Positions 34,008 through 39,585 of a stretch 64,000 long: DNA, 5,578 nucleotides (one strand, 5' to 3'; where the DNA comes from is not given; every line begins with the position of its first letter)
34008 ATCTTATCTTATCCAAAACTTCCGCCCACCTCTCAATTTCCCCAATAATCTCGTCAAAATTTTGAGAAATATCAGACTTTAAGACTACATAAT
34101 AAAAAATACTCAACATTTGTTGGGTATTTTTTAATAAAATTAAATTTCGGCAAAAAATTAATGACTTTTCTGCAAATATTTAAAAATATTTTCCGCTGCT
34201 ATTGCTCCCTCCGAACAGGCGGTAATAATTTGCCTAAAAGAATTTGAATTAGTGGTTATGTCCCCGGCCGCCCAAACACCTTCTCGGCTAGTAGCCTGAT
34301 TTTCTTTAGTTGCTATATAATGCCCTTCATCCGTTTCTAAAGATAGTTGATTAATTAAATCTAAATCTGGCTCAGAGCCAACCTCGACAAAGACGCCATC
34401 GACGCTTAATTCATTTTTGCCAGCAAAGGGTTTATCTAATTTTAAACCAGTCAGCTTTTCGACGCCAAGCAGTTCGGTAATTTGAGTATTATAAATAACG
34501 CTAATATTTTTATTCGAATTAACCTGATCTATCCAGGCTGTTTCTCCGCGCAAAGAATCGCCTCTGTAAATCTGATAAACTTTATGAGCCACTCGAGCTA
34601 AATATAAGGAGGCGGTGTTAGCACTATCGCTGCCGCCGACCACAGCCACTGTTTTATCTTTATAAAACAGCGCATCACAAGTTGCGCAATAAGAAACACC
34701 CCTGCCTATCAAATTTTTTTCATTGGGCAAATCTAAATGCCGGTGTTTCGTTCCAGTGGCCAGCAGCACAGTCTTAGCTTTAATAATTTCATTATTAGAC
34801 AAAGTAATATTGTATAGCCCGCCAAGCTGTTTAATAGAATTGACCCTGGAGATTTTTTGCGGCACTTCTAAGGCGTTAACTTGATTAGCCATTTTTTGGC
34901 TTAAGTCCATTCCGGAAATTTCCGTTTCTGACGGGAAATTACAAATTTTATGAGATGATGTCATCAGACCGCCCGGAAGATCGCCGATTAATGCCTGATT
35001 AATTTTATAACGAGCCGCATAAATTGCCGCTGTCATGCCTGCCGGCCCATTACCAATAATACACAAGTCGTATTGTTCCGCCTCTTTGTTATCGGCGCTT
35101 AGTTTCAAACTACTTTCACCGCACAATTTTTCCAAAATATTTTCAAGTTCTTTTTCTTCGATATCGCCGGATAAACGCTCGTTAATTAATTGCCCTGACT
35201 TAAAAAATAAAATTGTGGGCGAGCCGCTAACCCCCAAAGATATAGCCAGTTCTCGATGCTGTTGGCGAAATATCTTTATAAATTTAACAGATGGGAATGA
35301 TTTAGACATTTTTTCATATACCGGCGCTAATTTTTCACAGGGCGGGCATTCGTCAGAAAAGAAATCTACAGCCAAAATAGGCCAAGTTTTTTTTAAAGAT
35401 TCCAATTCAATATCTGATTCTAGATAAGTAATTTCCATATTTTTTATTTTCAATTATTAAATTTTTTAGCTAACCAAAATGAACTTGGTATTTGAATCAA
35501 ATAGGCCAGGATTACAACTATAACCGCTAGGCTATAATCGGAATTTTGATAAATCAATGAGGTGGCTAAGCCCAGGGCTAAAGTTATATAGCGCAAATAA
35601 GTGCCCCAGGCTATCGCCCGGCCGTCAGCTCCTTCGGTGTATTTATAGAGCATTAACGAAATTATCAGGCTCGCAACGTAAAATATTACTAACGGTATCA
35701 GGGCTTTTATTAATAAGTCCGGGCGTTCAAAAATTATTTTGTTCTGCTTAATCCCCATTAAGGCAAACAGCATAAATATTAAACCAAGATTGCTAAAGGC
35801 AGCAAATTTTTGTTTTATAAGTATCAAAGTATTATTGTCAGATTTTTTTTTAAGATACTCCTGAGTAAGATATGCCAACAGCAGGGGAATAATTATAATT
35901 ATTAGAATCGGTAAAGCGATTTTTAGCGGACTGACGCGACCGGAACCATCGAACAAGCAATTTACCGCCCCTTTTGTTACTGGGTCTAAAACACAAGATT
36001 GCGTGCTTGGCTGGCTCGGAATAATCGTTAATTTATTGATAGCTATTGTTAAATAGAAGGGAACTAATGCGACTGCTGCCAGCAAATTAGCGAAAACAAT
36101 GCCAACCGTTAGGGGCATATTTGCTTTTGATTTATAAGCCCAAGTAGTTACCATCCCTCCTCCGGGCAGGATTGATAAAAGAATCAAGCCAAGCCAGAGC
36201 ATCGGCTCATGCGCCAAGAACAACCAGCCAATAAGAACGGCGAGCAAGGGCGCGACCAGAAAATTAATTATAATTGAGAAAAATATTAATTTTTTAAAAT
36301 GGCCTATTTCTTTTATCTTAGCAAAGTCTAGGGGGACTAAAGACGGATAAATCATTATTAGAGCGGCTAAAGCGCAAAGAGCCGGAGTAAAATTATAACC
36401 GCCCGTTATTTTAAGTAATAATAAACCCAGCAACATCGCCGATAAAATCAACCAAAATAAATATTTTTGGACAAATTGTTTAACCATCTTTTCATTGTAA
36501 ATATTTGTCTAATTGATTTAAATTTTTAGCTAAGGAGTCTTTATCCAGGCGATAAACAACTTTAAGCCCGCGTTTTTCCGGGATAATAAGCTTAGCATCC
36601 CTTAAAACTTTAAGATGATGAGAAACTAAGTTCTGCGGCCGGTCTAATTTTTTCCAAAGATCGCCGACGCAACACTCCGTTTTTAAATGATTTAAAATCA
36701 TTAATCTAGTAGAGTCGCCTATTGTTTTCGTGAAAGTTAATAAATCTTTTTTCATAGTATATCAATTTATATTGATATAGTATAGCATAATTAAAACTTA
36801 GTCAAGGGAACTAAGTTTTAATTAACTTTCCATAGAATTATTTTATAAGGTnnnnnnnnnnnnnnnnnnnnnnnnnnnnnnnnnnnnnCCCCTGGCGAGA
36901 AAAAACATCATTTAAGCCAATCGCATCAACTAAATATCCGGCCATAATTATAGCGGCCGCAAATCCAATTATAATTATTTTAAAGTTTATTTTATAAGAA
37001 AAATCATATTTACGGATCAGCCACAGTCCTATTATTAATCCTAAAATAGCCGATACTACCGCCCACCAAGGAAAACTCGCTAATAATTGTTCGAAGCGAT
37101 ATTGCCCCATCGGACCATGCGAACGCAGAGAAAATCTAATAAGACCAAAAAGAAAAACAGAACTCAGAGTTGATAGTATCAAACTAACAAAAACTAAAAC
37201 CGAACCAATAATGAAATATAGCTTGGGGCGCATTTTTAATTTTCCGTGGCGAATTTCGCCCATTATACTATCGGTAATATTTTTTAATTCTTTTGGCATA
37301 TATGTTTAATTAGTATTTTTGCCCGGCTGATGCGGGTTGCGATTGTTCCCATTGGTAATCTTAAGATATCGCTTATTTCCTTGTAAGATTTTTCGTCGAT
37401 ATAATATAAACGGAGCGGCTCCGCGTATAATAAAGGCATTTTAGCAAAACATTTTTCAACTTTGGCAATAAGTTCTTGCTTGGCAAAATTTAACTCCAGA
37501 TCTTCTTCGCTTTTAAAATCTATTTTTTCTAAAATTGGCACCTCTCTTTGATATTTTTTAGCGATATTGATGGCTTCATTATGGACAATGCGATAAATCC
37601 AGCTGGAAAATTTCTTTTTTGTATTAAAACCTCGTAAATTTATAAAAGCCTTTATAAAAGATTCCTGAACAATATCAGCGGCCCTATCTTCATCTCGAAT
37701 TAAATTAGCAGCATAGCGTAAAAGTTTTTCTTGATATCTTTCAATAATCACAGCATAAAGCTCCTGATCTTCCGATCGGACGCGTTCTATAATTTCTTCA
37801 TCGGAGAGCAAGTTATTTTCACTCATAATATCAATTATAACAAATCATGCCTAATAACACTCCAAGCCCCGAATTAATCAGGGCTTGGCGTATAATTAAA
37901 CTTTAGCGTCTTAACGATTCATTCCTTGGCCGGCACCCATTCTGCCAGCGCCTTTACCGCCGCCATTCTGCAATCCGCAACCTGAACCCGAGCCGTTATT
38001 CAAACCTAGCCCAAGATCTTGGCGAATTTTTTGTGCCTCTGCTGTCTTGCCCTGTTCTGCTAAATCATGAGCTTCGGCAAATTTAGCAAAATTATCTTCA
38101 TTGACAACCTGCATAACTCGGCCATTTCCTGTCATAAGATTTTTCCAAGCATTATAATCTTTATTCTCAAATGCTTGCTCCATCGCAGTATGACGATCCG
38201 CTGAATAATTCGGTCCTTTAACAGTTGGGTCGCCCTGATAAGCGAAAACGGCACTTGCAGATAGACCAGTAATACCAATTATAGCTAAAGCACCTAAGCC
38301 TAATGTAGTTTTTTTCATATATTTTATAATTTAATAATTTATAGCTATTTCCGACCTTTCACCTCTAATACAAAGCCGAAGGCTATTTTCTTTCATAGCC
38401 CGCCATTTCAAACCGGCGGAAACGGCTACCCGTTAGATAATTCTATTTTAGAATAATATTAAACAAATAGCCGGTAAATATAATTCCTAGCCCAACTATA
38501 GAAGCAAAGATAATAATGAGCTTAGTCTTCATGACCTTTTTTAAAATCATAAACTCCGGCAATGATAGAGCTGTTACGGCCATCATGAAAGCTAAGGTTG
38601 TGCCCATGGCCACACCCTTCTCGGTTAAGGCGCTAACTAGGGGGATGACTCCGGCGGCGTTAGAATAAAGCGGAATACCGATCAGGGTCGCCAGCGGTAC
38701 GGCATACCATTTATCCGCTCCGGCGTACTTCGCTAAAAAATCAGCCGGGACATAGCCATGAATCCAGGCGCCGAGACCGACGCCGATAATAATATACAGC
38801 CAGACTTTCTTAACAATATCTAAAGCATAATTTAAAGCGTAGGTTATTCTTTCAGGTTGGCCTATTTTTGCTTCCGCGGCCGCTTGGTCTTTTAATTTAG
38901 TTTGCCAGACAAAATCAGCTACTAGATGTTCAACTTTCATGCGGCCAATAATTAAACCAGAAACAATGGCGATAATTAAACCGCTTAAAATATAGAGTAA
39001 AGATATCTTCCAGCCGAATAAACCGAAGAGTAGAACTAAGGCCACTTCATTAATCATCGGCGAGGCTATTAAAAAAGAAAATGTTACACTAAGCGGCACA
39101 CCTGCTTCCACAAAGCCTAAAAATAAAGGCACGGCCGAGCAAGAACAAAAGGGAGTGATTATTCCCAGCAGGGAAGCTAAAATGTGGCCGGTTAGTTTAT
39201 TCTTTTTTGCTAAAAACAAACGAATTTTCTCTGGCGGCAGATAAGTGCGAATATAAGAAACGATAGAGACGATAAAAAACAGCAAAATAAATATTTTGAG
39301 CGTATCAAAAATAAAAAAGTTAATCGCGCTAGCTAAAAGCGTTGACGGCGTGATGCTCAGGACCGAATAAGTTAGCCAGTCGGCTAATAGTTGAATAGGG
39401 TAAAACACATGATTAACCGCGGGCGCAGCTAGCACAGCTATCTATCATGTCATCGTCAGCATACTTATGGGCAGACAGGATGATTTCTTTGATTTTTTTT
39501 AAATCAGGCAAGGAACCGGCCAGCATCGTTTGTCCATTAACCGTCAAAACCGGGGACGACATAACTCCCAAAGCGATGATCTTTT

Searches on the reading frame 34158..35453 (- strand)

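Call 15: search_protein_families(library=pfam, proteins=[window:34158-35453:-], max_evalue=0.001)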
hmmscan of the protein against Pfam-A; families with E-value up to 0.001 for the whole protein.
window:34158-35453:- (431 aa): 8 families
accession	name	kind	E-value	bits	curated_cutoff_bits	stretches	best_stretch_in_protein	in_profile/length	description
PF07992.20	Pyr_redox_2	-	4.5e-43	148.2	26.1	1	128-416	1-291/291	Pyridine nucleotide-disulphide oxidoreductase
PF13738.12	Pyr_redox_3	-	2.3e-17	63.6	30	1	188-397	87-305/305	Pyridine nucleotide-disulphide oxidoreductase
PF00085.26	Thioredoxin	-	1.7e-15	57.3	23.5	1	25-108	19-102/103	Thioredoxin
PF00070.33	Pyr_redox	-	1.5e-06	29.1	22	1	269-339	2-79/82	Pyridine nucleotide-disulphide oxidoreductase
PF13098.12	Thioredoxin_2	-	1.9e-06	28.6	27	1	27-107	8-104/104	Thioredoxin-like domain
PF01134.28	GIDA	-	0.00021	20.9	22.1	0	129-181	1-46/391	Glucose inhibited division protein A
PF12831.13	FAD_oxidored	-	0.0005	19.9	27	0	129-168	1-42/416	FAD dependent oxidoreductase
PF03486.20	HI0933_like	-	0.00078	19.4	50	0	129-156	2-29/244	HI0933-like protein Rossmann domain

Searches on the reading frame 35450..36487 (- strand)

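Call 15: search_protein_families(library=pfam, proteins=[window:35450-36487:-], max_evalue=0.001)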
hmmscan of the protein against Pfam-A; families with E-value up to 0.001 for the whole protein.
window:35450-36487:- (345 aa): 1 family
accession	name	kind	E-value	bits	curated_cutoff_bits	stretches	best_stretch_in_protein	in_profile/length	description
PF01758.21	SBF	-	7.4e-24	84.9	24.3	1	42-251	4-188/191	Sodium Bile acid symporter family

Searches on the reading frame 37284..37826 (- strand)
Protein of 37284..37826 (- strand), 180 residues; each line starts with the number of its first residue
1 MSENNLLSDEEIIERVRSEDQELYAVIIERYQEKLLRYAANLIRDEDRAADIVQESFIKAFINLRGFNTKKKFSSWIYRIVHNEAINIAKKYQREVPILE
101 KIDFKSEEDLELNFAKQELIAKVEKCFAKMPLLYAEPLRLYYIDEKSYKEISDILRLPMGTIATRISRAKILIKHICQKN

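Call 15: search_protein_families(library=pfam, proteins=[window:37284-37826:-], max_evalue=0.001)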
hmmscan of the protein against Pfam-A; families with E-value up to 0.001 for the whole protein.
window:37284-37826:- (180 aa): 3 families
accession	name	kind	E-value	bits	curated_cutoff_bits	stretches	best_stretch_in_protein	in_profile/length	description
PF04542.20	Sigma70_r2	-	7.4e-15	54.9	24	1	27-94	1-70/71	Sigma-70 region 2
PF08281.18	Sigma70_r4_2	-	2.7e-11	43.4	25.7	1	122-170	3-51/54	Sigma-70, region 4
PF04545.22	Sigma70_r4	-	0.00017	21.5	24.1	1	136-169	11-44/50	Sigma-70, region 4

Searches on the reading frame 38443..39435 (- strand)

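Call 15: search_protein_families(library=pfam, proteins=[window:38443-39435:-], max_evalue=0.001)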
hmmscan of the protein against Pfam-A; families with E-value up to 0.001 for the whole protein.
window:38443-39435:- (330 aa): 1 family
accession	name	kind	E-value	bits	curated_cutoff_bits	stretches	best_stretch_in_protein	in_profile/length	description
PF03773.19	ArsP_1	-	1.5e-77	261.1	32.3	1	34-326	2-293/294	Predicted permease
